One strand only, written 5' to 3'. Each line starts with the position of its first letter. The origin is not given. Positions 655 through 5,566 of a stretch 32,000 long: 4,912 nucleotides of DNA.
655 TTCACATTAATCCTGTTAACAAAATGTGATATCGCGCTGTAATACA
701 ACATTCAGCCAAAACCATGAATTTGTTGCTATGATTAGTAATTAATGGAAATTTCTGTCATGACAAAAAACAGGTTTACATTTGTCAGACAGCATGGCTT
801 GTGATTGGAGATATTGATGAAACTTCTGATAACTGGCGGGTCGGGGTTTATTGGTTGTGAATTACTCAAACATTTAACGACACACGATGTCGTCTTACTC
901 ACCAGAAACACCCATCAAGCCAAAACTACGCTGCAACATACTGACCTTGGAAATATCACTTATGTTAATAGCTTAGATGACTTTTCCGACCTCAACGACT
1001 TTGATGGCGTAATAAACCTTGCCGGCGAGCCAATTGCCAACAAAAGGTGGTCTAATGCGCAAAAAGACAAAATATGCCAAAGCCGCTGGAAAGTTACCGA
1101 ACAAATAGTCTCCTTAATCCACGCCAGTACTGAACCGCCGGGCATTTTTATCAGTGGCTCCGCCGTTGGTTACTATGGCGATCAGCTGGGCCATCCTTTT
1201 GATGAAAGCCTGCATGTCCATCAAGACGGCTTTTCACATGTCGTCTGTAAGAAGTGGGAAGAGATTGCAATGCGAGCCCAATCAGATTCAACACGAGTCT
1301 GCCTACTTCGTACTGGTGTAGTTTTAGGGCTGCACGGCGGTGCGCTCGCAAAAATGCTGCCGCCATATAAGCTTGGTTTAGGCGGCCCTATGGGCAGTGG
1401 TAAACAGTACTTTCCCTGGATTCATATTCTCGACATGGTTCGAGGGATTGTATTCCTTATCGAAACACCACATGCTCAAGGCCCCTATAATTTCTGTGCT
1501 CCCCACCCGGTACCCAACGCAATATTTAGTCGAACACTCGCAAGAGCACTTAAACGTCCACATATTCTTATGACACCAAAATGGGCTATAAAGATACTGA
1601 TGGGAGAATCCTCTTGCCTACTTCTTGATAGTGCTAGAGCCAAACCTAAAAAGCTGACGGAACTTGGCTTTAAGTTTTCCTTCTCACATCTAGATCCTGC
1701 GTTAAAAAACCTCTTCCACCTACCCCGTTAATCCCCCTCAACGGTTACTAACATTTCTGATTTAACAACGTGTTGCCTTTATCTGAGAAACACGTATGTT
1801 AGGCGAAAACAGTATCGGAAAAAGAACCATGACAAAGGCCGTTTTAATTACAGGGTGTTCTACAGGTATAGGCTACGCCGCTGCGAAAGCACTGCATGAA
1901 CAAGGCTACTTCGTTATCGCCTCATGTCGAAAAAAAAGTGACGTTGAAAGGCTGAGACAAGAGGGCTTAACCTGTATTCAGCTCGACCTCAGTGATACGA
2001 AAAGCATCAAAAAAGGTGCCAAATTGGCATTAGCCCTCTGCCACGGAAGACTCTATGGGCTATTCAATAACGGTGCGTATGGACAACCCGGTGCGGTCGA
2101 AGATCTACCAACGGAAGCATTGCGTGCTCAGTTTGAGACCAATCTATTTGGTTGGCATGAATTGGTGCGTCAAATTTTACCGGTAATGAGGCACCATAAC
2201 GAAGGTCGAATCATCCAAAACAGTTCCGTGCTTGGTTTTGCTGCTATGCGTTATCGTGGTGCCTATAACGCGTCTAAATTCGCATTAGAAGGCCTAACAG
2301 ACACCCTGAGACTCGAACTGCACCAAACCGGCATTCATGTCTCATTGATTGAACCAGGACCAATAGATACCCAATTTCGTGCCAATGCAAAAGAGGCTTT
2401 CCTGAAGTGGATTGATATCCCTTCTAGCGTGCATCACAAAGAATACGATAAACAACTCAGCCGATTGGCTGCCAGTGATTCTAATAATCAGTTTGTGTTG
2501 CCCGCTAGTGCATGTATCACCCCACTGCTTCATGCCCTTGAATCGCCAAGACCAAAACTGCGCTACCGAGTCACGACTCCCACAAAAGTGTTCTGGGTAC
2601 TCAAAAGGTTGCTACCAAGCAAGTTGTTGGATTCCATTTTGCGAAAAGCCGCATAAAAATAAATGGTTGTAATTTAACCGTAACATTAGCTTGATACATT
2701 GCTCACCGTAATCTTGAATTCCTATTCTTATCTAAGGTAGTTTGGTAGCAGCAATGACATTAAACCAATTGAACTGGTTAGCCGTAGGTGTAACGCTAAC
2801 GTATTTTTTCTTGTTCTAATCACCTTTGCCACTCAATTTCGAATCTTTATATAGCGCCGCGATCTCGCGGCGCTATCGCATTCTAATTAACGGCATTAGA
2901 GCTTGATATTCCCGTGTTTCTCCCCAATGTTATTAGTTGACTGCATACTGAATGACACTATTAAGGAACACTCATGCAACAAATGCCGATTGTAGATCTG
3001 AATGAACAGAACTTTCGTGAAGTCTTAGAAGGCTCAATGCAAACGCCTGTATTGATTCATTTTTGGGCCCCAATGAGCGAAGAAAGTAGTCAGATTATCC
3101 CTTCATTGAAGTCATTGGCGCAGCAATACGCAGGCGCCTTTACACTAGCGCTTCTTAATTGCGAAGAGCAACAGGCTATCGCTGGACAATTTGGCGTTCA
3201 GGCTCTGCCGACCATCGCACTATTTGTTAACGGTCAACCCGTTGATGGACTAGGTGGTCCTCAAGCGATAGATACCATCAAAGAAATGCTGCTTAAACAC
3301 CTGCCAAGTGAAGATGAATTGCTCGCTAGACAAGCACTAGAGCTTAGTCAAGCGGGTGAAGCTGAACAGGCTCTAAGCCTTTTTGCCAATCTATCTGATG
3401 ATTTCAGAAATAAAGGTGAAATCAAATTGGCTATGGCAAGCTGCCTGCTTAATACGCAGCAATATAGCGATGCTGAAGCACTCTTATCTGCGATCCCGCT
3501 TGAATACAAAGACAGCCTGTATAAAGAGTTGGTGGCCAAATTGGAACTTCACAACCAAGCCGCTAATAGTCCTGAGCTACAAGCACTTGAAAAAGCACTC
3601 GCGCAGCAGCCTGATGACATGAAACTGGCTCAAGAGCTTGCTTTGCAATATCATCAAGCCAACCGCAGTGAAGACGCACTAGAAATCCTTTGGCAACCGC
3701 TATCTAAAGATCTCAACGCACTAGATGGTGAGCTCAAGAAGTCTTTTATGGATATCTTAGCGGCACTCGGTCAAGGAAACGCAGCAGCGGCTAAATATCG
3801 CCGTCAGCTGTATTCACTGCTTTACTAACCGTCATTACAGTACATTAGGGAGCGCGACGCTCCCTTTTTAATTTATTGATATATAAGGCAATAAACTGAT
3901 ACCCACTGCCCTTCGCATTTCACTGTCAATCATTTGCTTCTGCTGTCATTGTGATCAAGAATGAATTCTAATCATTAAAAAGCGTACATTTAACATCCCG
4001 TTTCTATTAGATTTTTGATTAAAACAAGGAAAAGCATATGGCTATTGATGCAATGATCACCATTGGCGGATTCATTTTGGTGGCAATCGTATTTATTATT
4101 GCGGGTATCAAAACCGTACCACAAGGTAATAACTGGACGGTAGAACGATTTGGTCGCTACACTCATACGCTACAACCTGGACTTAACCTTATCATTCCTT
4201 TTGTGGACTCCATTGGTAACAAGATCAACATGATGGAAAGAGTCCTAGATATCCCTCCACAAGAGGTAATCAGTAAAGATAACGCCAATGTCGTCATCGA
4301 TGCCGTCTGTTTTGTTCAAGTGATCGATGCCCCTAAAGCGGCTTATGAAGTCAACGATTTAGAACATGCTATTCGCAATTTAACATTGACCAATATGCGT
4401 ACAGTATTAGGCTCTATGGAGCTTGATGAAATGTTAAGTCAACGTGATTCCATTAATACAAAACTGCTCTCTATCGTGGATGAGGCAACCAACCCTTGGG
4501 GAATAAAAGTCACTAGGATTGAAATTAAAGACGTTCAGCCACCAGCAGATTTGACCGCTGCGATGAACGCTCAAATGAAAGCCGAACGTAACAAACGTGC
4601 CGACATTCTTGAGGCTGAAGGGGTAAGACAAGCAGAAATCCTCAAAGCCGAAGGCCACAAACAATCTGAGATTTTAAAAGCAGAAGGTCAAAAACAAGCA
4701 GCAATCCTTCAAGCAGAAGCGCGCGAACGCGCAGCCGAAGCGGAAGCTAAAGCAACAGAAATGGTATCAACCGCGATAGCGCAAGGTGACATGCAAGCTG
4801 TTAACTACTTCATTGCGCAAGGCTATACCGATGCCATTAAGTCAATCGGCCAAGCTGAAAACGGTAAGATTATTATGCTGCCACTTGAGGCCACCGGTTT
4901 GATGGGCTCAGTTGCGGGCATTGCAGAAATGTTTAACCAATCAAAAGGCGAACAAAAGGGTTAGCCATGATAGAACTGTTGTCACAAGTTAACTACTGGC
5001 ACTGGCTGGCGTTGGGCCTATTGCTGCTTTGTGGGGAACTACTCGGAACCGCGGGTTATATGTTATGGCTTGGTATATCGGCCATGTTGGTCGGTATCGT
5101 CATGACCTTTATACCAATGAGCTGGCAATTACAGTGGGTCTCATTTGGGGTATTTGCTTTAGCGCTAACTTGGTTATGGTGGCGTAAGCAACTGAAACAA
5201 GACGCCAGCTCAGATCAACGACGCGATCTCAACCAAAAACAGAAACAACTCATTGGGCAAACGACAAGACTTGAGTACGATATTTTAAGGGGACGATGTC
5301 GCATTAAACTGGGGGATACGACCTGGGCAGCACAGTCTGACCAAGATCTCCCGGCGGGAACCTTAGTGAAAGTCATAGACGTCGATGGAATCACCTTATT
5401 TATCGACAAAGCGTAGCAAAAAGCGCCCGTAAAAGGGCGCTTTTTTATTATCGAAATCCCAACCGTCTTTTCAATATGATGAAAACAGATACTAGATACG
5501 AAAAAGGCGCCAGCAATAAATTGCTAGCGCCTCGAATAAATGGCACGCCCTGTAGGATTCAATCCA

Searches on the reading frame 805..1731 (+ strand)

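Call 13: search_protein_families(library=pfam, proteins=[window:805-1731:+], max_evalue=0.01)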
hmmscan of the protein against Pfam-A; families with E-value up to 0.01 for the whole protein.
window:805-1731:+ (308 aa): 4 families
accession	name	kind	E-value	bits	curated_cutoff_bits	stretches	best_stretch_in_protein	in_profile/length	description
PF01370.27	Epimerase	-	6.4e-23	81.8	20.9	1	8-226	2-232/240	NAD dependent epimerase/dehydratase family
PF08338.16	DUF1731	-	1.6e-15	57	27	1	257-303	1-47/47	Domain of unknown function (DUF1731)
PF16363.11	GDP_Man_Dehyd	-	7.2e-05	22.8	27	1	8-137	1-146/332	GDP-mannose 4,6 dehydratase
PF04321.23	RmlD_sub_bind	-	0.0014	18.2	27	0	5-73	1-59/287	RmlD substrate binding domain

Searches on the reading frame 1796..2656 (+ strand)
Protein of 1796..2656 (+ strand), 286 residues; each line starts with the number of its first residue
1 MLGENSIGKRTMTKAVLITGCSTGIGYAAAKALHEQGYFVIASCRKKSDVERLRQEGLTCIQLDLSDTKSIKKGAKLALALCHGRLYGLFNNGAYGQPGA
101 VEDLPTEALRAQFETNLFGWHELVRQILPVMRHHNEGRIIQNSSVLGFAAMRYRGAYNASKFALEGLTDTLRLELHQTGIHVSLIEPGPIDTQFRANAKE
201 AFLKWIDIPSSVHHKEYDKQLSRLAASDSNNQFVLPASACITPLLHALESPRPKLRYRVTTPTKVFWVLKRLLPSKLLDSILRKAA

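Call 13: search_protein_families(library=pfam, proteins=[window:1796-2656:+], max_evalue=0.01)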
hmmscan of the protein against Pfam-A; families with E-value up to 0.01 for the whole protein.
window:1796-2656:+ (286 aa): 7 families
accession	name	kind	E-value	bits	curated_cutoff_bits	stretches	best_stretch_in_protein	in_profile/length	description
PF00106.31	adh_short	-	1.2e-41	142.8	26.6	1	14-200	1-192/195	short chain dehydrogenase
PF13561.12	adh_short_C2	-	5e-30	105.3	27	1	23-200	6-186/236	Enoyl-(Acyl carrier protein) reductase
PF08659.16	KR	-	1e-05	26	22.6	1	16-172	3-164/180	KR domain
PF08643.16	DUF1776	-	2.8e-05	24.1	25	1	94-225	102-242/294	Fungal family of unknown function (DUF1776)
PF01370.27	Epimerase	-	0.00018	21.4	20.9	1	16-73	1-58/240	NAD dependent epimerase/dehydratase family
PF13460.12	NAD_binding_10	-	0.00061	20.1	27.2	1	23-74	4-57/184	NAD(P)H-binding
PF05368.20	NmrA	-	0.0036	17.4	27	1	12-73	1-65/298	NmrA-like family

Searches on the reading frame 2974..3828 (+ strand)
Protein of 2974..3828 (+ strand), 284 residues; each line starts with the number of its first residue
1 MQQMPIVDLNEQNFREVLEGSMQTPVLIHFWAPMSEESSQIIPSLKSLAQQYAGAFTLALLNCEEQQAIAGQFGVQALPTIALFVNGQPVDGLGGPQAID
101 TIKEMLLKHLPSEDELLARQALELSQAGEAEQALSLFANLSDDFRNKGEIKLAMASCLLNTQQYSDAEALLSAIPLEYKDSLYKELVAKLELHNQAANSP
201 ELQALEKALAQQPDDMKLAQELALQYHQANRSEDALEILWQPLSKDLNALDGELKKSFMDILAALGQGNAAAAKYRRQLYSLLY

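Call 13: search_protein_families(library=pfam, proteins=[window:2974-3828:+], max_evalue=0.01)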
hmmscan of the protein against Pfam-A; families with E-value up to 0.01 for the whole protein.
window:2974-3828:+ (284 aa): 7 families
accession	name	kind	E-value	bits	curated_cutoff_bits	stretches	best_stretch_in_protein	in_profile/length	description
PF14561.12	TPR_20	-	4.9e-26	91.3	25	1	195-284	1-90/90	Tetratricopeptide repeat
PF00085.26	Thioredoxin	-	4.2e-16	59.3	23.5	1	7-106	3-101/103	Thioredoxin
PF14559.12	TPR_19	-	5.2e-14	52.8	25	1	126-190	3-68/68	Tetratricopeptide repeat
PF13848.12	Thioredoxin_6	-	0.00057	20.2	27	1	7-84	80-158/184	Thioredoxin-like domain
PF04733.20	Coatomer_E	-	0.0031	17.4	21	1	117-211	169-261/290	Coatomer epsilon subunit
PF13431.12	TPR_17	-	0.0054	17.3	24.4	1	205-237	2-34/34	Tetratricopeptide repeat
PF13905.12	Thioredoxin_8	-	0.0074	17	27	0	24-66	2-46/94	Thioredoxin-like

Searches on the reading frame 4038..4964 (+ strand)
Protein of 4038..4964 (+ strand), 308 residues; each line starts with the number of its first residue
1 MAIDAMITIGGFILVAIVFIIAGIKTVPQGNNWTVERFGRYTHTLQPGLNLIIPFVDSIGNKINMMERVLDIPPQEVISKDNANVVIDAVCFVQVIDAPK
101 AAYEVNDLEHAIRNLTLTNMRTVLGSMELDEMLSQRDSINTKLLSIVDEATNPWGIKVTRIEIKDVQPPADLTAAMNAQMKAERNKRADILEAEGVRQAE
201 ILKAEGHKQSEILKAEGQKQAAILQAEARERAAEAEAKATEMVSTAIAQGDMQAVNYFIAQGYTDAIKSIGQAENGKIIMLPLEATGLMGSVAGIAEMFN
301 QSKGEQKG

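Call 13: search_protein_families(library=pfam, proteins=[window:4038-4964:+], max_evalue=0.01)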
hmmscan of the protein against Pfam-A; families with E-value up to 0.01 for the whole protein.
window:4038-4964:+ (308 aa): 3 families
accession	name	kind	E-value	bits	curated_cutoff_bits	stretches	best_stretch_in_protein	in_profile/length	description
PF01145.31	Band_7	-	4.2e-39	134.8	23.6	1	26-195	2-174/176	SPFH domain / Band 7 family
PF13421.11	Band_7_1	-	8.9e-05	22.6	24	1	86-180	111-207/211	SPFH domain-Band 7 family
PF16200.10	Band_7_C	-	0.00025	21.4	29.1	1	241-302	1-61/63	C-terminal region of band_7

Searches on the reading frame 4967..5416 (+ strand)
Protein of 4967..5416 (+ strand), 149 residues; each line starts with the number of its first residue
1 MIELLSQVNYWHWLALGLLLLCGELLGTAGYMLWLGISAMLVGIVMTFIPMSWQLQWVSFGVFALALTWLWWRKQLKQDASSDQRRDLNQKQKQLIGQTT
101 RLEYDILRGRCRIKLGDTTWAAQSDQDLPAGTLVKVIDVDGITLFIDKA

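Call 13: search_protein_families(library=pfam, proteins=[window:4967-5416:+], max_evalue=0.01)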
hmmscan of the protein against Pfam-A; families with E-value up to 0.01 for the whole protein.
window:4967-5416:+ (149 aa): 1 family
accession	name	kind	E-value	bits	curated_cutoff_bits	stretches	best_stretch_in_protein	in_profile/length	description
PF01957.25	NfeD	-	3.7e-14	53.1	29.1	1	93-148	2-57/57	NfeD-like C-terminal, partner-binding domain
